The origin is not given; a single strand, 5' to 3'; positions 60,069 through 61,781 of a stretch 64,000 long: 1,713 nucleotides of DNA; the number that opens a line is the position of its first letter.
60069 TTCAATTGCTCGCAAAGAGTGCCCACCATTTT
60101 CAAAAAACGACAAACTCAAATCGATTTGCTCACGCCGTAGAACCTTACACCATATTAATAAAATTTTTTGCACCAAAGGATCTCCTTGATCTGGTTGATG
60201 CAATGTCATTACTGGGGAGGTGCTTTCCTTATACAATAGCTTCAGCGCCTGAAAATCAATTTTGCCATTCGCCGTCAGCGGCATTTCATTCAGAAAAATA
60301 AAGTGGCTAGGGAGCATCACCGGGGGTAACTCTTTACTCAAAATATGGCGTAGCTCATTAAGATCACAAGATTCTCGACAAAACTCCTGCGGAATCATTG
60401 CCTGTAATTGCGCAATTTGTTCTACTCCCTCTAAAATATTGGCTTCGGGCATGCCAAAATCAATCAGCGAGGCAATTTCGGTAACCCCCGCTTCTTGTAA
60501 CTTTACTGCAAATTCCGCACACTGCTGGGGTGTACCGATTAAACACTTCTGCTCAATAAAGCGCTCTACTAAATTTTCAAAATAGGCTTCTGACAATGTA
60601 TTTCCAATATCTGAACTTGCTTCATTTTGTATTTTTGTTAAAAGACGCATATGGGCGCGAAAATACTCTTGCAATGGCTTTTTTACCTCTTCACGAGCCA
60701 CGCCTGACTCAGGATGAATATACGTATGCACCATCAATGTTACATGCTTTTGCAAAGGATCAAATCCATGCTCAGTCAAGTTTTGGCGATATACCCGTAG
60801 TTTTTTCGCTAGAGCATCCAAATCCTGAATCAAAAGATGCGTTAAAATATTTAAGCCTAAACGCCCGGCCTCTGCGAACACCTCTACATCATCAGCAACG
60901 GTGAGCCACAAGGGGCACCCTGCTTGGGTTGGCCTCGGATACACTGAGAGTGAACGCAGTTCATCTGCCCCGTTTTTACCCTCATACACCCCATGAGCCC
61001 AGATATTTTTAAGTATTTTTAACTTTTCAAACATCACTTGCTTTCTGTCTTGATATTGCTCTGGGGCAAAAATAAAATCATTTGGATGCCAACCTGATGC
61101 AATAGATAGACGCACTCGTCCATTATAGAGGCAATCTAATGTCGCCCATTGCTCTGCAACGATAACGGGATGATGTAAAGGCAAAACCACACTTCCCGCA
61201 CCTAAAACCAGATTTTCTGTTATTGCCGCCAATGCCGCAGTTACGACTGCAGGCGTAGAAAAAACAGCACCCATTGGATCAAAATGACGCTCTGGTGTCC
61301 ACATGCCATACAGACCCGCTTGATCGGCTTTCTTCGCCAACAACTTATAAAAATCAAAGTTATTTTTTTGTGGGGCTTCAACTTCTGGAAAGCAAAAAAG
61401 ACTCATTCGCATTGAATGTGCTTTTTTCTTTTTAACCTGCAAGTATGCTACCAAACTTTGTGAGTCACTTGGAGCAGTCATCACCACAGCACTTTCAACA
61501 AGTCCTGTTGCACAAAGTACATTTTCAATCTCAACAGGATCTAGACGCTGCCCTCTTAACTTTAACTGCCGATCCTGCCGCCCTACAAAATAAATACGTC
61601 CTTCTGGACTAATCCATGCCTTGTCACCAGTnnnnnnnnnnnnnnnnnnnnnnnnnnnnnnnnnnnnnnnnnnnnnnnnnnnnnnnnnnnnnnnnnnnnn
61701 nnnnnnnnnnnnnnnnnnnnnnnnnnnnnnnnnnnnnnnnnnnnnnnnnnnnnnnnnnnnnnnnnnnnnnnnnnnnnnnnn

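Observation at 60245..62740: Glycine-coded adenylation domain interrupted by a luciferase-like monooxygenase domain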

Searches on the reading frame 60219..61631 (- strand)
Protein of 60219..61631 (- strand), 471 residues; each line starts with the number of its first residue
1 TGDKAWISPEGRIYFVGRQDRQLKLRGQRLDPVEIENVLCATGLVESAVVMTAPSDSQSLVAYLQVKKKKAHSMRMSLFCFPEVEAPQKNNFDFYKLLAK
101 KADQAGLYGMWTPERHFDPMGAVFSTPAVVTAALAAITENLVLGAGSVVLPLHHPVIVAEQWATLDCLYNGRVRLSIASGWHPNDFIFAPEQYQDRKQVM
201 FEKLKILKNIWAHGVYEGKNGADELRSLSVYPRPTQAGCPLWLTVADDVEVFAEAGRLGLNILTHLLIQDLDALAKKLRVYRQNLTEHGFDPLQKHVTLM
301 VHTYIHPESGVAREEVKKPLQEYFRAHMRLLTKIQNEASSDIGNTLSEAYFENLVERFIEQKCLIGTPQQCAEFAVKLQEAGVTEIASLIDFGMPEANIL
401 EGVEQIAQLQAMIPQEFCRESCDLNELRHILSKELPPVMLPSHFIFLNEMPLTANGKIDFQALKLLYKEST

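Call 29: search_protein_representatives(protein=window:60219-61631:-)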
Query: 471 residues. Proteins with E-value up to 0.001 (for the whole library): 79342; up to 1e-10: 21792; up to 1e-30: 3490. The best 150 are listed.
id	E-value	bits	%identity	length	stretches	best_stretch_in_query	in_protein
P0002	7.9e-183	625.0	56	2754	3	1-466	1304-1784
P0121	3.8e-170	583.2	50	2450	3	1-467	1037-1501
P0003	2.8e-169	580.3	49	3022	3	1-462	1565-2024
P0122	2.8e-168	577.0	37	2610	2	1-463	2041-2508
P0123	1.6e-157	541.5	37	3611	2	1-466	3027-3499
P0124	2.0e-126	439.0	41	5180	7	1-467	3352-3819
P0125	1.5e-125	436.2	41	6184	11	73-421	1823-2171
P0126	3.4e-122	425.1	41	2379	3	1-467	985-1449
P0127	3.0e-120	418.7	42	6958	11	74-408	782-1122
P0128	5.0e-120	418.0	41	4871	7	1-463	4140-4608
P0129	9.6e-120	417.0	41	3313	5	1-463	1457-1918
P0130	9.8e-118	410.4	39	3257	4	7-468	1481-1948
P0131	7.7e-117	407.5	40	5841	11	75-421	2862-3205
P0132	5.2e-116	404.7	41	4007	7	67-412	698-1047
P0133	1.5e-113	396.6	40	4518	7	1-463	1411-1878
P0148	1.9e-109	383.1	40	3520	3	12-462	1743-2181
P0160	6.9e-107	374.7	37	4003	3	1-466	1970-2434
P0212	2.9e-100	352.8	37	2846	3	11-467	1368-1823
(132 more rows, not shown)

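Call 41: find_related_loci(query=A1, collection=genome_contigs, flank=10000)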
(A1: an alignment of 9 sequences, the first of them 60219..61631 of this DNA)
Query A1 (471 aa) in genome_contigs; peptide patterns used: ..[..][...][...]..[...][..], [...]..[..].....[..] (x = any residue, [..] = any of these).
599 stretches matched a pattern (row limit reached: there are more); 581 encode a relative of the query (tblastn E <= 1e-3); the best 80 are kept; 80 distinct loci.
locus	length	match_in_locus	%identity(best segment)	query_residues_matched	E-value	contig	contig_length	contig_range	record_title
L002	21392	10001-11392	42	1-463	8e-110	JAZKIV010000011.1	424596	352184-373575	MAG: Pseudomonadota bacterium isolate ADI_DC_SW_02_SPN_11032020-bin063 DCSW02SPN_B063_0_000000000011, whole genome shotg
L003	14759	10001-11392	42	1-463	2e-109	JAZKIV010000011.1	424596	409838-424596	MAG: Pseudomonadota bacterium isolate ADI_DC_SW_02_SPN_11032020-bin063 DCSW02SPN_B063_0_000000000011, whole genome shotg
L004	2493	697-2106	42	1-463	1e-113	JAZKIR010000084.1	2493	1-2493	MAG: Pseudomonadota bacterium isolate ADI_DC_SW_02_SPN_11032020-bin055 DCSW02SPN_B055_0_000000000084, whole genome shotg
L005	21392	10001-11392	41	1-463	2e-108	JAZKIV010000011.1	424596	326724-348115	MAG: Pseudomonadota bacterium isolate ADI_DC_SW_02_SPN_11032020-bin063 DCSW02SPN_B063_0_000000000011, whole genome shotg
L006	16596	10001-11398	39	1-463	2e-104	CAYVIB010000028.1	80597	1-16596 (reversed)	MAG TPA_asm: uncultured Cellvibrionaceae bacterium isolate SRP263527_co1_23 genome assembly, contig: NODE_175_length_805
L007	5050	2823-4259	41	1-466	1e-102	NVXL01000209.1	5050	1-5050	MAG: Alteromonadaceae bacterium isolate NORP12 Contig_source1383C_22556, whole genome shotgun sequence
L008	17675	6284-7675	38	1-463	1e-101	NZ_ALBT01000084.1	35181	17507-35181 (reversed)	Cellvibrio mixtus subsp. mixtus J3-8 Scaffold20_1, whole genome shotgun sequence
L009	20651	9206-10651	37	1-463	2e-100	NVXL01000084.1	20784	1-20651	MAG: Alteromonadaceae bacterium isolate NORP12 Contig_source1383C_4847, whole genome shotgun sequence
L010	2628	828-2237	39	1-463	1e-103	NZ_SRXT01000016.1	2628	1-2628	Sphingomonas gei strain ZFGT-11 NODE_16_length_2628_cov_53.612684, whole genome shotgun sequence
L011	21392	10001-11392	38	1-463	1e-99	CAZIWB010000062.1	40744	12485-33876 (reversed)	MAG TPA_asm: uncultured Cellvibrionaceae bacterium isolate SRP193066_co1_141 genome assembly, contig: NODE_1136_length_4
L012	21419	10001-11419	37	1-463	1e-98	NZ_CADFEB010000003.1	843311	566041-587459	Burkholderia ubonensis strain LMG 20358, whole genome shotgun sequence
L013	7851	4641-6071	38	1-463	8e-98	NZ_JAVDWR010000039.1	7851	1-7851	Rheinheimera soli strain 4138 Ga0454474_39, whole genome shotgun sequence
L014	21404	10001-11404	39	1-463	5e-97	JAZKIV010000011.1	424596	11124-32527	MAG: Pseudomonadota bacterium isolate ADI_DC_SW_02_SPN_11032020-bin063 DCSW02SPN_B063_0_000000000011, whole genome shotg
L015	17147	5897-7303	41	1-463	7e-96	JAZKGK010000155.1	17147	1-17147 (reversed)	MAG: Bacteroidota bacterium isolate DC_RB_04_SPN110320-bin044_1 DCRB04SPN_B044_1_000000000155, whole genome shotgun sequ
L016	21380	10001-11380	34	1-463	3e-89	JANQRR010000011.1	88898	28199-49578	MAG: Gammaproteobacteria bacterium isolate IP29b_bin.72 k99_572740, whole genome shotgun sequence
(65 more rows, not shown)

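Call 44: find_encoding_contigs(protein=P0121, flank=10000, max_places=2)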
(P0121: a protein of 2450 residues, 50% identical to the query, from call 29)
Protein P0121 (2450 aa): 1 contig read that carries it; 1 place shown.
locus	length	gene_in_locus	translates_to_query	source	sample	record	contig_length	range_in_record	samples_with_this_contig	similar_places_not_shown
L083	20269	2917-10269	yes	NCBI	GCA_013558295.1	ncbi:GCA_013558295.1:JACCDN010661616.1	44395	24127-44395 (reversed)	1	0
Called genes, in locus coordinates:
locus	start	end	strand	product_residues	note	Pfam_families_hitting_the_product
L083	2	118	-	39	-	?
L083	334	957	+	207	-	PF13443:HTH_26 (weak), PF00717:Peptidase_S24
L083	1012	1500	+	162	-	-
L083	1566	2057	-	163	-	PF07883:Cupin_2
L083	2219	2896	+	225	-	PF02592:Vut_1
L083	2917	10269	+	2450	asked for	PF00501:AMP-binding, PF00501:AMP-binding, PF00296:Bac_luciferase, PF00550:PP-binding, PF00668:Condensation, PF13489:Methyltransf_23, PF08241:Methyltransf_11, PF08242:Methyltransf_12, +4 more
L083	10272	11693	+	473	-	PF00551:Formyl_trans_N, PF02911:Formyl_trans_C (faint)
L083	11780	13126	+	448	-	PF07690:MFS_1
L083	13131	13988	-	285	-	PF01135:PCMT (faint), PF13489:Methyltransf_23, PF13847:Methyltransf_31, PF08241:Methyltransf_11, PF08242:Methyltransf_12, PF13649:Methyltransf_25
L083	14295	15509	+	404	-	-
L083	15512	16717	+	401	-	-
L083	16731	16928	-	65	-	PF14373:Imm_superinfect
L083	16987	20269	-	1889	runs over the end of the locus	PF03389:MobA_MobL, PF05970:PIF1, PF13245:AAA_19, PF13401:AAA_22 (weak), PF13604:AAA_30, PF13086:AAA_11 (weak), PF23639:DUF7146, PF13362:Toprim_3, +1 more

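Call 45: find_encoding_contigs(protein=P0126, flank=10000, max_places=2)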
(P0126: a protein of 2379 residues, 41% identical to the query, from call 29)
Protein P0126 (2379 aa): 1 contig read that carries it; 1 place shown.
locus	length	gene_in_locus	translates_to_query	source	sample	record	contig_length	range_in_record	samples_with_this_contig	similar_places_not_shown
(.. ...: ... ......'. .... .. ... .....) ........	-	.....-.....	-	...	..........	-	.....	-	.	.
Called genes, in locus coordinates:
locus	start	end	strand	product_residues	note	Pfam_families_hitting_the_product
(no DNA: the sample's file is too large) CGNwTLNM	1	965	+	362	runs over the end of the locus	PF01637:ATPase_2, PF13173:AAA_14 (faint)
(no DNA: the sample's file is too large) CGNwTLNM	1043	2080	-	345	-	PF02547:Queuosine_synth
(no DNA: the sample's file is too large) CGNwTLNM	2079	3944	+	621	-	PF01447:Peptidase_M4, PF02868:Peptidase_M4_C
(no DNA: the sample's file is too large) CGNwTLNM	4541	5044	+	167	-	-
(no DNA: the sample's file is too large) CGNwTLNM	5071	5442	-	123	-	PF00196:GerE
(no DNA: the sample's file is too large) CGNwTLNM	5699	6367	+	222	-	PF13443:HTH_26, PF00717:Peptidase_S24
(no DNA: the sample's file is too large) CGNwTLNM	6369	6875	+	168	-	-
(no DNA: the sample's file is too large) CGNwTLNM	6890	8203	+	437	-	PF00083:Sugar_tr (weak), PF07690:MFS_1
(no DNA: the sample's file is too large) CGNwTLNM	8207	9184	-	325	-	PF01739:CheR (faint), PF13489:Methyltransf_23, PF05891:Methyltransf_PK (weak), PF13649:Methyltransf_25, PF13847:Methyltransf_31, PF08241:Methyltransf_11, PF08242:Methyltransf_12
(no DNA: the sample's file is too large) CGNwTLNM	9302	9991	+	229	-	PF02592:Vut_1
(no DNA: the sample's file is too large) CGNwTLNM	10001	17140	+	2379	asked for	PF00501:AMP-binding, PF00501:AMP-binding, PF00296:Bac_luciferase, PF00550:PP-binding (weak), PF00668:Condensation, PF08242:Methyltransf_12, PF13649:Methyltransf_25, PF13847:Methyltransf_31, +4 more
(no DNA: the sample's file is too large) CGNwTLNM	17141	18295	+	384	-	PF00551:Formyl_trans_N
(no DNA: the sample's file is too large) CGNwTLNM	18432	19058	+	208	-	PF04193:PQ-loop, PF11145:DUF2921 (faint), PF04193:PQ-loop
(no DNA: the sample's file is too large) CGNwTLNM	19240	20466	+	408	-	PF07690:MFS_1, PF00083:Sugar_tr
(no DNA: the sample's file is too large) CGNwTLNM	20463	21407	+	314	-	PF03133:TTL, PF14398:ATPgrasp_YheCD (faint)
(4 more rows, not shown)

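Call 58: find_homologous_proteins(query=window:60219-61631:-, max_evalue=1e-40)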
Query window:60219-61631:- (471 aa): 525 proteins with E <= 1e-40 among 8000 candidates; the best 120 are listed.
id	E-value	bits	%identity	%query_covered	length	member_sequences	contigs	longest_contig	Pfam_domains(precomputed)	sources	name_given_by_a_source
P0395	1.1e-92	329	38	77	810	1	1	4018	PF00296.27,PF00550.32,PF00501.35,PF13193.13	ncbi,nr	ncbi:MAG TPA: MupA/Atu3671 family FMN-dependent luciferase-like monooxygenase [Ferruginibacter sp.]|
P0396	1.6e-92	329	39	83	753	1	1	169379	PF00296.27,PF00550.32,PF00501.35,PF13193.13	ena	-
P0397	2.4e-92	328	37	99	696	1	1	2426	PF00296.27,PF00550.32,PF00501.35,PF13193.13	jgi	jgi:natural product biosynthesis luciferase-like monooxygenase protein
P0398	1.2e-91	326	39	99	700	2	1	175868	PF00296.27,PF00550.32,PF13193.13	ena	-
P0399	1.3e-91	326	40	67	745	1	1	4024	PF00296.27,PF00550.32,PF00501.35,PF13193.13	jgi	jgi:natural product biosynthesis luciferase-like monooxygenase protein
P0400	1.8e-90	322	38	73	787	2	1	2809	PF00296.27,PF00550.32,PF00501.35,PF13193.13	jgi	jgi:natural product biosynthesis luciferase-like monooxygenase protein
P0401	6.0e-90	320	42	83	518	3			PF00296.27,PF00501.35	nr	nr:MupA/Atu3671 family FMN-dependent luciferase-like monooxygenase [Photobacterium leiognathi]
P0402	6.3e-90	320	38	98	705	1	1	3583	PF00296.27,PF00550.32,PF00501.35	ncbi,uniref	ncbi:MupA/Atu3671 family FMN-dependent luciferase-like monooxygenase, partial [Longimicrobium sp.]|u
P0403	2.5e-84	302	41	68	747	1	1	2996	PF00296.27,PF00550.32,PF00501.35,PF13193.13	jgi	jgi:natural product biosynthesis luciferase-like monooxygenase protein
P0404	3.3e-82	295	41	67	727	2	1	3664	PF00296.27,PF00550.32,PF00501.35,PF13193.13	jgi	jgi:natural product biosynthesis luciferase-like monooxygenase protein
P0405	5.8e-82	294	39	71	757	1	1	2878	PF00296.27,PF00550.32,PF00501.35,PF13193.13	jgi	jgi:natural product biosynthesis luciferase-like monooxygenase protein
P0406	8.8e-82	294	37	84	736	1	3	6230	PF00296.27,PF00550.32,PF00975.27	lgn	-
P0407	1.5e-81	293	38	72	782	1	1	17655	PF00296.27,PF00550.32,PF00501.35,PF13193.13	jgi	jgi:natural product biosynthesis luciferase-like monooxygenase protein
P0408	4.3e-81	291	39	71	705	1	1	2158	PF00296.27,PF00501.35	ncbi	ncbi:MAG TPA: MupA/Atu3671 family FMN-dependent luciferase-like monooxygenase, partial [Pyrinomonada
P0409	5.3e-81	291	37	71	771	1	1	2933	PF00296.27,PF00550.32,PF00501.35,PF13193.13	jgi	jgi:natural product biosynthesis luciferase-like monooxygenase protein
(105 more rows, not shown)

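Call 62: find_encoding_contigs(protein=P0212, flank=10000, max_places=2)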
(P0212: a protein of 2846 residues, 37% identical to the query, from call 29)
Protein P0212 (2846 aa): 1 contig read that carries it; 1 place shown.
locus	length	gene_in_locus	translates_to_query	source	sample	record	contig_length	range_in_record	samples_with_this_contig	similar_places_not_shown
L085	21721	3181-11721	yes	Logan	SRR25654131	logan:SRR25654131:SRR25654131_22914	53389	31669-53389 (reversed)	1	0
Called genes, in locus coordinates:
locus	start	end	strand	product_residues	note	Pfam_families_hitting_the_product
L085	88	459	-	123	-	PF00293:NUDIX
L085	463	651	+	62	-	-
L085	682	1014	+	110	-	PF03992:ABM (faint)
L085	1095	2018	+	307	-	PF03547:Mem_trans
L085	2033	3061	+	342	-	PF00891:Methyltransf_2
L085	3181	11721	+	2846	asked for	PF00501:AMP-binding, PF00668:Condensation, PF00501:AMP-binding, PF00296:Bac_luciferase, PF00550:PP-binding, PF00668:Condensation, PF13489:Methyltransf_23, PF08241:Methyltransf_11, +6 more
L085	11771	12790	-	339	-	PF13489:Methyltransf_23, PF08241:Methyltransf_11, PF08242:Methyltransf_12, PF13649:Methyltransf_25, PF13847:Methyltransf_31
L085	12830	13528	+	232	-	PF02592:Vut_1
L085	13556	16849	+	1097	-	PF00501:AMP-binding, PF02771:Acyl-CoA_dh_N, PF02770:Acyl-CoA_dh_M, PF00441:Acyl-CoA_dh_1, PF00550:PP-binding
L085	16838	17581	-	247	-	PF02592:Vut_1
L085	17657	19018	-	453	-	PF00083:Sugar_tr, PF07690:MFS_1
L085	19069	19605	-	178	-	-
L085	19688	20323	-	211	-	PF13443:HTH_26, PF01381:HTH_3 (weak), PF00717:Peptidase_S24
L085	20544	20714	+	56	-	-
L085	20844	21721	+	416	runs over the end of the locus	PF07690:MFS_1, PF00083:Sugar_tr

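Call 66: find_encoding_contigs(protein=P0160, flank=10000, max_places=2)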
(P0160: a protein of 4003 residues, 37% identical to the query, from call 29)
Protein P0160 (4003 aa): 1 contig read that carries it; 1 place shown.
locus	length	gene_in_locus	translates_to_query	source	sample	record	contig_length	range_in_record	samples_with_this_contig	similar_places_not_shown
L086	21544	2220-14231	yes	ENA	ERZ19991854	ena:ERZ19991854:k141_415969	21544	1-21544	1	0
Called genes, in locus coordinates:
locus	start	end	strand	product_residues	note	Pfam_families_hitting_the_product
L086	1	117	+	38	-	?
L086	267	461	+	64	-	-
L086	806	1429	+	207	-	PF01327:Pep_deformylase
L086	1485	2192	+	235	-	PF02592:Vut_1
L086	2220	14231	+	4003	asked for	PF00551:Formyl_trans_N, PF00501:AMP-binding, PF00668:Condensation, PF00501:AMP-binding, PF00296:Bac_luciferase, PF00550:PP-binding, PF00668:Condensation, PF08242:Methyltransf_12, +7 more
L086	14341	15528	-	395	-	PF07690:MFS_1, PF00083:Sugar_tr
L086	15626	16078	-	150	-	-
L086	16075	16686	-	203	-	PF13560:HTH_31 (weak), PF01381:HTH_3 (weak), PF13443:HTH_26, PF00717:Peptidase_S24 (weak)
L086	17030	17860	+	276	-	PF02518:HATPase_c, PF14501:HATPase_c_5 (weak)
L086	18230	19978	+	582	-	-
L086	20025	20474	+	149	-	-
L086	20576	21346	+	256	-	-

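Call 67: find_encoding_contigs(protein=P0148, flank=10000, max_places=2)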
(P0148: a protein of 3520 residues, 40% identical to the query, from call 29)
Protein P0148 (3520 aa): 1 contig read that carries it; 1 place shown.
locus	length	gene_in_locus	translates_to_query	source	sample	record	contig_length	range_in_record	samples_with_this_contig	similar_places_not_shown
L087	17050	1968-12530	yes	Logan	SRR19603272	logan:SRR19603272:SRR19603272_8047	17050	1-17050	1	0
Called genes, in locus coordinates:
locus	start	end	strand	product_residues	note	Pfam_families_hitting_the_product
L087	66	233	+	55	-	-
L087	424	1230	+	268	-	PF01135:PCMT, PF02353:CMAS (weak), PF01209:Ubie_methyltran, PF13489:Methyltransf_23, PF13847:Methyltransf_31, PF08241:Methyltransf_11, PF08242:Methyltransf_12, PF13649:Methyltransf_25, +3 more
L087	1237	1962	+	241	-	PF02592:Vut_1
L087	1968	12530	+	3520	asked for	PF00551:Formyl_trans_N, PF00501:AMP-binding, PF00550:PP-binding, PF00668:Condensation, PF00501:AMP-binding, PF00296:Bac_luciferase, PF00550:PP-binding, PF00668:Condensation, +5 more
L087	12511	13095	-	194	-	PF00239:Resolvase, PF02796:HTH_7 (weak)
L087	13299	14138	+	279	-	PF13700:DUF4158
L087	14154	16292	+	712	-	PF01526:DDE_Tnp_Tn3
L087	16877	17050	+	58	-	?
